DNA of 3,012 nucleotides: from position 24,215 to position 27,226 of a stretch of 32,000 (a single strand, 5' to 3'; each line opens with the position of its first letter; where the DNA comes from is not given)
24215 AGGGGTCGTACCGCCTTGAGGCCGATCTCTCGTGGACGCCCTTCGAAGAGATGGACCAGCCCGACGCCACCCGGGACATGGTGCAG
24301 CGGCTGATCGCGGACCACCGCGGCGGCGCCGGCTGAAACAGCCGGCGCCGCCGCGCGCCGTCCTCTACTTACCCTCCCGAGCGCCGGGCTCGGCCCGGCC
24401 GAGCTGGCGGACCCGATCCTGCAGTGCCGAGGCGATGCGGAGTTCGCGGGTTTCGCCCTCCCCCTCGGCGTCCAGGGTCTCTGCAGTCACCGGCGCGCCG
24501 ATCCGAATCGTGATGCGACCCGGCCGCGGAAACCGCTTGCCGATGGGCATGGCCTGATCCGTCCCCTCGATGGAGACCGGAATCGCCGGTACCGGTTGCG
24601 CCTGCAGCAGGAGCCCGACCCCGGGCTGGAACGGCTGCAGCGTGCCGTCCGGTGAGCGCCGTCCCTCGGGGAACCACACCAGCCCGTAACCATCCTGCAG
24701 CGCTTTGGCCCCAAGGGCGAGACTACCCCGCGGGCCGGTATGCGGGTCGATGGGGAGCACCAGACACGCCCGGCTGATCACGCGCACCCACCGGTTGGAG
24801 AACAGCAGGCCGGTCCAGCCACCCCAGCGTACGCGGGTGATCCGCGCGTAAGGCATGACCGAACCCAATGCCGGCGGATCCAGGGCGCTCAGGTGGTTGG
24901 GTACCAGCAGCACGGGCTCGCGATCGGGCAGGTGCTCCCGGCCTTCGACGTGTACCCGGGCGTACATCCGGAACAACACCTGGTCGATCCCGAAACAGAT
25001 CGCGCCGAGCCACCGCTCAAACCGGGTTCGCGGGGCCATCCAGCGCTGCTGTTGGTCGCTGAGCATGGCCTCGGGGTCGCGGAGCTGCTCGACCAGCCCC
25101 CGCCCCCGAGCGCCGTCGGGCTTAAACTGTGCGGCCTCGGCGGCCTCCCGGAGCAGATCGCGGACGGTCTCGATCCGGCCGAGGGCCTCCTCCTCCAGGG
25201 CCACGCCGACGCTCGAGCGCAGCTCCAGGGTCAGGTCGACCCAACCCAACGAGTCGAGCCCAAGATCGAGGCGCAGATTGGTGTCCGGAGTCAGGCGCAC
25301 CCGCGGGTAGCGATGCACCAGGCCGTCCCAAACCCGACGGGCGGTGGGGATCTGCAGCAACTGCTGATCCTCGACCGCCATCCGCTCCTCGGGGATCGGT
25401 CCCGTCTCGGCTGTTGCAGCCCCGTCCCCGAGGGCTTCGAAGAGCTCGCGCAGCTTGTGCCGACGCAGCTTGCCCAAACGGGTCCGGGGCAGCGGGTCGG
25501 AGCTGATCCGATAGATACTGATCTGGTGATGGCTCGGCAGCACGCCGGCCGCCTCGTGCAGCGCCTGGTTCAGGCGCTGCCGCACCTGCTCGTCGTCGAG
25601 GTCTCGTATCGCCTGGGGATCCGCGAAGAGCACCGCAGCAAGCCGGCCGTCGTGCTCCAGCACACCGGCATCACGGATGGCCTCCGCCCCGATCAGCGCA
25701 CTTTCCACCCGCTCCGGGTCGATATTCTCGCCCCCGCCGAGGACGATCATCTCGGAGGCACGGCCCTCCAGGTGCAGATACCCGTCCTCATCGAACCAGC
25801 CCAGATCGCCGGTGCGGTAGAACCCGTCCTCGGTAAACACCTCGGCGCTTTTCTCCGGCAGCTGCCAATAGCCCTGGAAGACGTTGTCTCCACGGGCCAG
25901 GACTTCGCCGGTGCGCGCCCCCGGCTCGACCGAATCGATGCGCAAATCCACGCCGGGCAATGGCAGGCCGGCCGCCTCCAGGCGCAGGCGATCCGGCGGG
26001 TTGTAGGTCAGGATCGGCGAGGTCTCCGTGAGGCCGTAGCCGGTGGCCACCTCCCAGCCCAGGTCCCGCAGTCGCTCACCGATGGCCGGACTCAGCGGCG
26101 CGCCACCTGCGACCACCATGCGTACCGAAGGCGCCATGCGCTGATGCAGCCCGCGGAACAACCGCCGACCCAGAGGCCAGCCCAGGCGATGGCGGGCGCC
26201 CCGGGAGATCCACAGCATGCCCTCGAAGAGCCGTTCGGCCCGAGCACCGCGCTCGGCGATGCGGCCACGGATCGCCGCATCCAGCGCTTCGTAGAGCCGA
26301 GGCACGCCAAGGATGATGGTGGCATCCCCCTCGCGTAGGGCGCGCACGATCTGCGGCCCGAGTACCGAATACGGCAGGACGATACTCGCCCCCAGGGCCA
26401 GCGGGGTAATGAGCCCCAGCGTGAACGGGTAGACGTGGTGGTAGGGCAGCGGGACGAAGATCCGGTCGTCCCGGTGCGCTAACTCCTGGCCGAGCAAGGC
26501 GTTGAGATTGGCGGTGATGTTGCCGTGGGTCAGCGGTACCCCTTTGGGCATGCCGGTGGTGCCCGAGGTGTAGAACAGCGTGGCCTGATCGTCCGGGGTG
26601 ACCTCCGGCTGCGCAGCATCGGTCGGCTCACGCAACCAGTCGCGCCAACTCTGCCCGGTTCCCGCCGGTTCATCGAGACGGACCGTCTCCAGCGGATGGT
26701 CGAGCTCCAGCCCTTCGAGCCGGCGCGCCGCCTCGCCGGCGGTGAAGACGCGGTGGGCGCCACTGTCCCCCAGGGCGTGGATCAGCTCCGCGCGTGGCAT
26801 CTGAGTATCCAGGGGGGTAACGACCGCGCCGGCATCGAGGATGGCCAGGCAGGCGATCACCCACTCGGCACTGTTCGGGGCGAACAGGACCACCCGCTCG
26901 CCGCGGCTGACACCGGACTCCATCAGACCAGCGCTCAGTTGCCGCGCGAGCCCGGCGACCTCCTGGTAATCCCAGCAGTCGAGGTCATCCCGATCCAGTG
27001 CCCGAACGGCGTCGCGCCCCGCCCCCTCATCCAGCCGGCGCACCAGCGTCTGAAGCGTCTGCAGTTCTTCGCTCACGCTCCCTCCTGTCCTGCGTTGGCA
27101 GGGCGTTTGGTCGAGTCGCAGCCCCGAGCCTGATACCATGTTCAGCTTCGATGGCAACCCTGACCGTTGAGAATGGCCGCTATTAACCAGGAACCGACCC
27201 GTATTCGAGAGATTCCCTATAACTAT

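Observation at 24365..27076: Self-contained fatty-acid activation, carrier and acyl-transfer enzyme (ligase-ACP-PlsC fusion)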

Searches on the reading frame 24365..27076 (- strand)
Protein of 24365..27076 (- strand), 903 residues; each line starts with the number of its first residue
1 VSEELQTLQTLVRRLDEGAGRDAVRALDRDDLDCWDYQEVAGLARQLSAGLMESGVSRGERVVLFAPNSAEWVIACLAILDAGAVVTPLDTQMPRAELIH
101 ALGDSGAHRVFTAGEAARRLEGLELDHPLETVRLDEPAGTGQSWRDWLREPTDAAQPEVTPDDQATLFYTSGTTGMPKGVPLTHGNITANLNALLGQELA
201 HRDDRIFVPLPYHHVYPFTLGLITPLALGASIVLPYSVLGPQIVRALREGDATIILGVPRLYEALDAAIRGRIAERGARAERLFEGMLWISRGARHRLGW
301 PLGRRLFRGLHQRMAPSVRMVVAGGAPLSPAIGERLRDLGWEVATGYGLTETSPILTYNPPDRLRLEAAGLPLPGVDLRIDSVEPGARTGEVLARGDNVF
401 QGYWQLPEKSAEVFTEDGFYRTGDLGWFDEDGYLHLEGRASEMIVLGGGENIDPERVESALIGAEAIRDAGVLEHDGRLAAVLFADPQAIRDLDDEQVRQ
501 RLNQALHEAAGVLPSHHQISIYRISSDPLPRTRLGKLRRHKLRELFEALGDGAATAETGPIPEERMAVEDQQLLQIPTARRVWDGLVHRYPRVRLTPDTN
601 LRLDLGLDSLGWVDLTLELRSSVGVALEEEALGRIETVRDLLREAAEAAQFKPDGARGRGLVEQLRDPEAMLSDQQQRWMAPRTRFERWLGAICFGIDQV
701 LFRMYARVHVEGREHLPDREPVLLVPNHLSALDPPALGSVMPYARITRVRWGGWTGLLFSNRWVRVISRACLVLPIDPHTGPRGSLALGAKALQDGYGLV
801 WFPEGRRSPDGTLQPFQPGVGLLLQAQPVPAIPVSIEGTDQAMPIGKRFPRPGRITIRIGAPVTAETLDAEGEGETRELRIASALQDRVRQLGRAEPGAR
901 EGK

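Call 7: search_protein_families(library=pfam, proteins=[window:24365-27076:-], max_evalue=0.1)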
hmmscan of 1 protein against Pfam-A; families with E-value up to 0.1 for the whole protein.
window:24365-27076:- (903 aa): 4 families
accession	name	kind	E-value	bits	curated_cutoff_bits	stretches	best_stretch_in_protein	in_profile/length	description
PF00501.34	AMP-binding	-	1.6e-78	264.6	29.9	1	30-404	17-384/384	AMP-binding enzyme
PF01553.26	Acyltransferase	-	7.3e-16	58.6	23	1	707-836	1-131/132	Acyltransferase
PF23562.2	AMP-binding_C_3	-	6.4e-08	33.5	20.8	1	443-548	3-114/124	AMP-binding enzyme C-terminal domain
PF00550.31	PP-binding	-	1.2e-07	32.3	20.8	1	591-643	14-65/67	Phosphopantetheine attachment site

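Call 8: search_protein_families(library=ncbifam, proteins=[window:24365-27076:-], max_evalue=0.01)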
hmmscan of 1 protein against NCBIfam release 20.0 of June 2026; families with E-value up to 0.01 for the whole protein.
window:24365-27076:- (903 aa): 115 families (the best 25 are shown)
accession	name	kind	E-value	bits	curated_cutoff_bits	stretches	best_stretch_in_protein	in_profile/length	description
NF004837.0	PRK06187.1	subfamily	6.4e-83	278.8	476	2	312-547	282-523/531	long-chain-fatty-acid--CoA ligase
NF004114.0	PRK05605.1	equivalog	3.3e-69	233.7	766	3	317-546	339-569/575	long-chain-fatty-acid--CoA ligase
NF005702.0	PRK07514.1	subfamily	7.7e-66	222.5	558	2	309-548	263-502/506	malonyl-CoA synthase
NF005801.1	PRK07656.1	equivalog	1.1e-62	212.4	657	2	31-266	23-268/500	FadD3 family acyl-CoA ligase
NF006181.0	PRK08314.1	subfamily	7.7e-62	209.3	705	3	312-475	315-486/563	long-chain-fatty-acid--CoA ligase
NF006386.0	PRK08633.1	equivalog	2.5e-61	207.7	1221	3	310-462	892-1062/1147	acyl-[ACP]--phospholipid O-acyltransferase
NF009233.0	PRK12583.1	subfamily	1.5e-59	201.9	832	3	318-545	319-549/558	fatty acid CoA ligase family protein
NF005858.0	PRK07787.1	subfamily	5.7e-54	183.3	575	1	34-543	26-469/471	acyl-CoA synthetase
NF004511.1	PRK05852.1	equivalog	6.1e-53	180.2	650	2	36-265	28-260/505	FadD7 family fatty acid--CoA ligase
NF005291.0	PRK06814.1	equivalog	1.4e-52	178.9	1349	3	317-458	908-1049/1140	acyl-[ACP]--phospholipid O-acyltransferase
NF004758.0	PRK06087.1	equivalog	2.5e-52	178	736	2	315-544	302-533/548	medium-chain fatty-acid--CoA ligase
NF005714.0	PRK07529.1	subfamily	4.1e-52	177.4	632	2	317-545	339-575/640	acyl-CoA synthetase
TIGR01733.1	AA-adenyl-dom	subfamily_domain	2.4e-51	174.8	317.4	2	37-269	2-230/409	amino acid adenylation domain-containing protein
TIGR01923.1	menE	equivalog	1.5e-50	172.3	330.15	2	314-476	222-383/442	o-succinylbenzoate--CoA ligase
NF005307.0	PRK06839.1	equivalog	8.9e-50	169.7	748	2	317-473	265-425/496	o-succinylbenzoate--CoA ligase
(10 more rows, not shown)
